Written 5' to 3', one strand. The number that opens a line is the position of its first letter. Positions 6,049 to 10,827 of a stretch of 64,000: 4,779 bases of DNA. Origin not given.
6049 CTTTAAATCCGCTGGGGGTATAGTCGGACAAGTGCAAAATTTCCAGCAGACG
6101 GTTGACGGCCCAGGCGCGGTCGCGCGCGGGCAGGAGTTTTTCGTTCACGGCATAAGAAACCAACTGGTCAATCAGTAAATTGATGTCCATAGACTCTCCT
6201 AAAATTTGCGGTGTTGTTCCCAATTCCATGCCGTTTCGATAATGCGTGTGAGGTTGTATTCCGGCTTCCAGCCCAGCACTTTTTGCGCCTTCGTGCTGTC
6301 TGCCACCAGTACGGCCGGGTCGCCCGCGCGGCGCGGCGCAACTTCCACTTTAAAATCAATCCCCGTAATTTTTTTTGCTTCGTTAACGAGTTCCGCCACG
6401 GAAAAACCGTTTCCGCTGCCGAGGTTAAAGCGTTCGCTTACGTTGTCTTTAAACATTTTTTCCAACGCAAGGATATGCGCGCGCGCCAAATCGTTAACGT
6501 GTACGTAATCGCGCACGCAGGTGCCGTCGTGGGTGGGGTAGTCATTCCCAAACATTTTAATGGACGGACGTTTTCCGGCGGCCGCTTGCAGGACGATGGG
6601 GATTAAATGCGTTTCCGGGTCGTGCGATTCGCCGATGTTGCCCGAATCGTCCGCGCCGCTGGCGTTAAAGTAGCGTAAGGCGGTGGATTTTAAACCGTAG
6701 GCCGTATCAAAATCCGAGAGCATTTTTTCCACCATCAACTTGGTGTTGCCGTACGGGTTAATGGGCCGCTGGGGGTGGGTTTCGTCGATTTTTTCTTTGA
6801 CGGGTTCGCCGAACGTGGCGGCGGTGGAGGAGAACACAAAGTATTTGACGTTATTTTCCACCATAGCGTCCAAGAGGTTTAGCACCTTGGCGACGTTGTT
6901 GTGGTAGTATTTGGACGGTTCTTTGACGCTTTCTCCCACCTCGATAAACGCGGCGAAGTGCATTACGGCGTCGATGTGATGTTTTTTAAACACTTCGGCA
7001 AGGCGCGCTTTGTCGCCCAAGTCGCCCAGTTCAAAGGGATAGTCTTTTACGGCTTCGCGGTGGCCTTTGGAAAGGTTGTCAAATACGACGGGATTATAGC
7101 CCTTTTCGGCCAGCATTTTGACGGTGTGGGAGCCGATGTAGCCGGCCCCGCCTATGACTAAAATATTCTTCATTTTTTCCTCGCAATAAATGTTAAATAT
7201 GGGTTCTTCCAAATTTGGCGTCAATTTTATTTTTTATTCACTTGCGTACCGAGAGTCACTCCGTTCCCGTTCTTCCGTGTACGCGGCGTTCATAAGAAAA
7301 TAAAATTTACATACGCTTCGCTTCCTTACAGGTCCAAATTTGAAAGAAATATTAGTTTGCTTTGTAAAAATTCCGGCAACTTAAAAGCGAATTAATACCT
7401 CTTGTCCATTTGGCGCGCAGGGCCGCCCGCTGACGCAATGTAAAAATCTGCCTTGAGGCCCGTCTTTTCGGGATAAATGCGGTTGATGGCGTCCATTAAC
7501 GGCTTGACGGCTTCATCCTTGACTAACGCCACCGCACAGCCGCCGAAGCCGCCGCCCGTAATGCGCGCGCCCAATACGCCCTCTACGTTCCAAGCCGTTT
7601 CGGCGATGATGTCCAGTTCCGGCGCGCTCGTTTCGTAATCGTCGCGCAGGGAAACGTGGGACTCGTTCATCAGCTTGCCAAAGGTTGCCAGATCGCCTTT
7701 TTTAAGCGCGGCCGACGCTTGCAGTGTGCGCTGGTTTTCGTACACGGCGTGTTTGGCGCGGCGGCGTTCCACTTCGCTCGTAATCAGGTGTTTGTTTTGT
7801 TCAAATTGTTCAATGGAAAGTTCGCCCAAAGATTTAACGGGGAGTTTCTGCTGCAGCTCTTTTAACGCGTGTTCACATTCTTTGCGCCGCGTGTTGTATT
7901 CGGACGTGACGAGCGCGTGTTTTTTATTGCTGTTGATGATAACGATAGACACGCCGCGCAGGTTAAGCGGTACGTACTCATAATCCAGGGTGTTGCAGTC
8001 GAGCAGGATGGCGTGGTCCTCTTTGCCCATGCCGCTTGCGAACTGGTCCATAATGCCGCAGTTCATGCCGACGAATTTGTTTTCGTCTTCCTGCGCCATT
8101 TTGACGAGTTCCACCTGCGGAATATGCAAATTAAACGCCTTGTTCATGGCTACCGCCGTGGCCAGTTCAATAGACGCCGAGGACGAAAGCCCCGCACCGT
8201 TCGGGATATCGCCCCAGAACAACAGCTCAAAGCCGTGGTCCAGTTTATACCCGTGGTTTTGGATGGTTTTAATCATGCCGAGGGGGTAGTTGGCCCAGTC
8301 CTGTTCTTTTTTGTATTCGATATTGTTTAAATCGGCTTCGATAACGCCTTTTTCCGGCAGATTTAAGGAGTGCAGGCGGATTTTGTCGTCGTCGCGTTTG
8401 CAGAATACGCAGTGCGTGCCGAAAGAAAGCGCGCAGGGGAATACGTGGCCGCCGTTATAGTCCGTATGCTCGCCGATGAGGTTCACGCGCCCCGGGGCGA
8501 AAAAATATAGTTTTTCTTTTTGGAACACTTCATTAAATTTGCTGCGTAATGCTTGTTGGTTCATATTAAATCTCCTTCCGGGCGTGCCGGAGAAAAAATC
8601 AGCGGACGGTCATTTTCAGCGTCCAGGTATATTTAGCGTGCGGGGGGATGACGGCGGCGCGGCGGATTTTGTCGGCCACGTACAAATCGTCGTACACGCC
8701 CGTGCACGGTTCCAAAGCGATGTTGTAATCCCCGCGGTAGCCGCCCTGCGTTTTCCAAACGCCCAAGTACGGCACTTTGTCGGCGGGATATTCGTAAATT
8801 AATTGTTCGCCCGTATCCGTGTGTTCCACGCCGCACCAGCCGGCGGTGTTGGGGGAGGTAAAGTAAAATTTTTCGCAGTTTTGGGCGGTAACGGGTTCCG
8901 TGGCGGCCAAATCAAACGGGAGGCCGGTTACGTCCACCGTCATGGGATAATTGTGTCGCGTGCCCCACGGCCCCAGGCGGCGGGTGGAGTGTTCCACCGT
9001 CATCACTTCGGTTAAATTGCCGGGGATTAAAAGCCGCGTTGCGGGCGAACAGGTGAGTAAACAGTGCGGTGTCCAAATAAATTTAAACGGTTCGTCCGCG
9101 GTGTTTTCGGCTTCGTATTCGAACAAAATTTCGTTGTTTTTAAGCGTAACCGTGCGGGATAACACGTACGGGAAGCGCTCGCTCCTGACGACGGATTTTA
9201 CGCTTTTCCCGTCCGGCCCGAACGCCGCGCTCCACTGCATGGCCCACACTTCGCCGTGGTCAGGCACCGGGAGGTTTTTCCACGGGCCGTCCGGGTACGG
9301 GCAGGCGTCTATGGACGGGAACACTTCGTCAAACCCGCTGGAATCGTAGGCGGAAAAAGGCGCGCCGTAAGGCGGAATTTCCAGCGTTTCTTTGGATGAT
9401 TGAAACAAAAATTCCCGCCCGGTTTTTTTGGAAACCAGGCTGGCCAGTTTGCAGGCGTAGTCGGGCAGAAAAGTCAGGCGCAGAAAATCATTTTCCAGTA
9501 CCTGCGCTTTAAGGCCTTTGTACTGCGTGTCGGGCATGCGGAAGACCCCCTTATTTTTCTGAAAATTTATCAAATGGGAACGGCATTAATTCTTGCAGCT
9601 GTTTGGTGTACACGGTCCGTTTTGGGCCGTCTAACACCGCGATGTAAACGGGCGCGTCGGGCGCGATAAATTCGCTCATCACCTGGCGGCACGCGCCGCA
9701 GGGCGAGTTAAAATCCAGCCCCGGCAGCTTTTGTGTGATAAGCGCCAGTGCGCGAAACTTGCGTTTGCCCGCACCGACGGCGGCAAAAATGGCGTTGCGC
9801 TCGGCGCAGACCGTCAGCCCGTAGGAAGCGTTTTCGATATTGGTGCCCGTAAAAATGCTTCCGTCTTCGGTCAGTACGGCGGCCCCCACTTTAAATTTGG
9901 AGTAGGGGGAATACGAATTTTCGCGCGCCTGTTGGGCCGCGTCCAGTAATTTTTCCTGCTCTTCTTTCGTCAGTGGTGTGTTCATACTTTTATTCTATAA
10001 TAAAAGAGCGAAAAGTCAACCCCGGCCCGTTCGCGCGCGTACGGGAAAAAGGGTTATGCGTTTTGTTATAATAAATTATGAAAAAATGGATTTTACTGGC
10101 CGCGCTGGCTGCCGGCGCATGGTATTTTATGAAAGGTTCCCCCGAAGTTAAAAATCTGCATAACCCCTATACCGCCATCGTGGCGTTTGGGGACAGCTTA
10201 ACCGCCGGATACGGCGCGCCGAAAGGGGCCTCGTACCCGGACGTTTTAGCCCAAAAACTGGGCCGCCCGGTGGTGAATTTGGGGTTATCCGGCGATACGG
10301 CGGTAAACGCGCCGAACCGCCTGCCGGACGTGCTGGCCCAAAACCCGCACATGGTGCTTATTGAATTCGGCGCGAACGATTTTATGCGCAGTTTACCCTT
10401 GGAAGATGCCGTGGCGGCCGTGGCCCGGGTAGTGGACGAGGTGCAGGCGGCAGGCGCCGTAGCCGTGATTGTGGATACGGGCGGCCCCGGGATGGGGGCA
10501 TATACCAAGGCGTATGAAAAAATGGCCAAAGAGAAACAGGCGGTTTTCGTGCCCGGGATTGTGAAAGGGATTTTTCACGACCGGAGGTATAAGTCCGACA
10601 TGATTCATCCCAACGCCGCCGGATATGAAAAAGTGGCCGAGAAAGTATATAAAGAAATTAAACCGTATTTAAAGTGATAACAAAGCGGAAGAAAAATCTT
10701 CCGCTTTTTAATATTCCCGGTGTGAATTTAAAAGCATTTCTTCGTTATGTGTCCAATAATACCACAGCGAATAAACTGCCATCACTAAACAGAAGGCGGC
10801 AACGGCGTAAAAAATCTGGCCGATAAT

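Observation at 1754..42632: Six-copy promoter family whose -35/-10 spacer is a poly-T tract: candidate phase-variable pilin / surface-protein regulon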

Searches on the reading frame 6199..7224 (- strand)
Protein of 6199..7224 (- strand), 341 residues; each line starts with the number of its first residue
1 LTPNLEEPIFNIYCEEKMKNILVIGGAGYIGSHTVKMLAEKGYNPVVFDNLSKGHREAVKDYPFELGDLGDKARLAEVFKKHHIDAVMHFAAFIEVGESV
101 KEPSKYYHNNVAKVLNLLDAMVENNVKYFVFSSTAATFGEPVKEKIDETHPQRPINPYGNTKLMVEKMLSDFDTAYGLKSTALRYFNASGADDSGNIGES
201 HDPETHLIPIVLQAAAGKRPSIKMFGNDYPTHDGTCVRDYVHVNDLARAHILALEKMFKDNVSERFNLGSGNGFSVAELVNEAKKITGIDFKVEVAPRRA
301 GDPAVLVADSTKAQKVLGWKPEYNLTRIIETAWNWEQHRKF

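Call 70: search_protein_families(library=pfam, proteins=[window:6199-7224:-], max_evalue=0.0001)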
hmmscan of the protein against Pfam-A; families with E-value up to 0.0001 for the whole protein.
window:6199-7224:- (341 aa): 9 families
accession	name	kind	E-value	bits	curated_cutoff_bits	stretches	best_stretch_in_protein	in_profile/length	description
PF01370.27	Epimerase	-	3.4e-59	200.6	20.9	1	21-269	1-240/240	NAD dependent epimerase/dehydratase family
PF16363.11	GDP_Man_Dehyd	-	4.8e-58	197.6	27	1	22-330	1-330/332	GDP-mannose 4,6 dehydratase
PF01073.25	3Beta_HSD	-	1.2e-16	61.1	22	1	22-169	1-157/280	3-beta hydroxysteroid dehydrogenase/isomerase family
PF04321.23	RmlD_sub_bind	-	4.5e-15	55.9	27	1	20-170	2-137/287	RmlD substrate binding domain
PF02719.21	Polysacc_synt_2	-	7e-14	52.1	20.2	1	21-187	1-170/293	Polysaccharide biosynthesis protein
PF05368.20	NmrA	-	1.5e-08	35.1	27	1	19-172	3-137/298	NmrA-like family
PF13460.12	NAD_binding_10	-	9.9e-08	32.5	27.2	1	25-172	1-134/184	NAD(P)H-binding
PF07993.18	NAD_binding_4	-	1.9e-06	27.7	20.1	1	82-197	87-216/258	Male sterility protein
PF08659.16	KR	-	8.7e-05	22.9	22.6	0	21-141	3-144/180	KR domain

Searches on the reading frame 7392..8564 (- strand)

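Call 70: search_protein_families(library=pfam, proteins=[window:7392-8564:-], max_evalue=0.0001)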
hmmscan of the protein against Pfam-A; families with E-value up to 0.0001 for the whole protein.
window:7392-8564:- (390 aa): 3 families
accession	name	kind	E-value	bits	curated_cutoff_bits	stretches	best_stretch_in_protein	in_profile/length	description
PF00288.32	GHMP_kinases_N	-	4.1e-22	78.7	22.3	1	92-181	1-87/87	GHMP kinases N terminal domain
PF10509.15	GalKase_gal_bdg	-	2.1e-21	75.7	23.1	1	9-54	2-47/49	Galactokinase galactose-binding signature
PF08544.19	GHMP_kinases_C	-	9e-14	52.1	21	1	285-362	3-81/85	GHMP kinases C terminal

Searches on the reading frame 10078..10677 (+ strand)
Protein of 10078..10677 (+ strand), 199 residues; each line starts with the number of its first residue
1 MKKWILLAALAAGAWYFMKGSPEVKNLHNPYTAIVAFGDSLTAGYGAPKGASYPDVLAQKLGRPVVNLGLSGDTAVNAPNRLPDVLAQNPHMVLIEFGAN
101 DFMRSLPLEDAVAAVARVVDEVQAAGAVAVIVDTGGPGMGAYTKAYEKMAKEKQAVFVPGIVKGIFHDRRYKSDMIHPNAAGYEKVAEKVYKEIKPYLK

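Call 70: search_protein_families(library=pfam, proteins=[window:10078-10677:+], max_evalue=0.0001)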
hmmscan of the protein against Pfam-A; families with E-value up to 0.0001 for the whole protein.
window:10078-10677:+ (199 aa): 5 families
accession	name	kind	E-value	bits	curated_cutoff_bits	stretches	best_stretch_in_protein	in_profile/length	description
PF13472.12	Lipase_GDSL_2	-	1.7e-28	100.7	32.9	1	36-184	1-177/178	GDSL-like Lipase/Acylhydrolase family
PF00657.28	Lipase_GDSL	-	8.4e-20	72.2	23.6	1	34-125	1-113/208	GDSL-like Lipase/Acylhydrolase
PF14606.12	Lipase_GDSL_3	-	1.5e-06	29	27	1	33-77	3-48/178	GDSL-like Lipase/Acylhydrolase family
PF04311.20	DUF459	-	3.1e-05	23.9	27.2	0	34-104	2-74/197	Protein of unknown function (DUF459)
PF25182.1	NonGDSL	-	4.4e-05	23.3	80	1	50-134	47-139/220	Non-GDSL lipase-like family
